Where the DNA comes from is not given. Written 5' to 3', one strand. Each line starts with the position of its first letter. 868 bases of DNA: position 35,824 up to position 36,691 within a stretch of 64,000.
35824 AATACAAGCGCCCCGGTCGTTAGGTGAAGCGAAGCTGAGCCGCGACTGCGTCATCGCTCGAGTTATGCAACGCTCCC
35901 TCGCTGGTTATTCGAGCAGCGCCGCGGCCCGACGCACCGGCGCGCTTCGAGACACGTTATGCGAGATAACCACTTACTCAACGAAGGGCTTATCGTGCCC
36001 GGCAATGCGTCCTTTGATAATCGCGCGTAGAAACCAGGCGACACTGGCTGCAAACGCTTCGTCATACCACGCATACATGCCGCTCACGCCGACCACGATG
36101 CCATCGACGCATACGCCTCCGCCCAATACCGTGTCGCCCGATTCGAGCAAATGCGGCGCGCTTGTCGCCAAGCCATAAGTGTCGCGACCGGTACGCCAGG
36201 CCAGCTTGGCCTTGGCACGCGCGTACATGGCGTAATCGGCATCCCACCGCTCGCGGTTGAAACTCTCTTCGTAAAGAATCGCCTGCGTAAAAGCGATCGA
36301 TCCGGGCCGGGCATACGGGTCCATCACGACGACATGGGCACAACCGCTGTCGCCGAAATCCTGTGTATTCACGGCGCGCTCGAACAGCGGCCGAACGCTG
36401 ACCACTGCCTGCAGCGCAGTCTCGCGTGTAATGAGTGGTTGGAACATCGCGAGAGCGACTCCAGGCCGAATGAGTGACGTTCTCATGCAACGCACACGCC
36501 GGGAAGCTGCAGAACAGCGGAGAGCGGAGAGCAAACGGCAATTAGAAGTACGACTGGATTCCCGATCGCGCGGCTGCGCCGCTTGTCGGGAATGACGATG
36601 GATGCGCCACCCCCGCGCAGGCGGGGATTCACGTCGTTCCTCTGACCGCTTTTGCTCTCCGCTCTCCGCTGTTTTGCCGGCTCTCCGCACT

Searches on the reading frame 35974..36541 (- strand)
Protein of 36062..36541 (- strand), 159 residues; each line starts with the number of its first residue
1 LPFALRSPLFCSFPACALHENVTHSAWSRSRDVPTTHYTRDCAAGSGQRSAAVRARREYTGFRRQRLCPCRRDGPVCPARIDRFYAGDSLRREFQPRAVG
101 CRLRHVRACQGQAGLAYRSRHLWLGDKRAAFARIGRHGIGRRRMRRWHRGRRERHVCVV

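Call 26: search_protein_families(library=pfam, proteins=[window:36062-36541:-], max_evalue=0.00001)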
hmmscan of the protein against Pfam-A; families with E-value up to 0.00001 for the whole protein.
window:36062-36541:- (159 aa): 0 families

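Call 74: search_protein_families(library=pfam, proteins=[window:35974-36447:-], max_evalue=0.001)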
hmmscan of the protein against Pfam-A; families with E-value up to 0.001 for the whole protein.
window:35974-36447:- (157 aa): 1 family
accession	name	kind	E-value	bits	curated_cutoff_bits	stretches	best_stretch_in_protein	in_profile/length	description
PF03928.20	HbpS-like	-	0.00038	20.9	25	1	74-135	50-125/128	Haem degrading protein HbpS-like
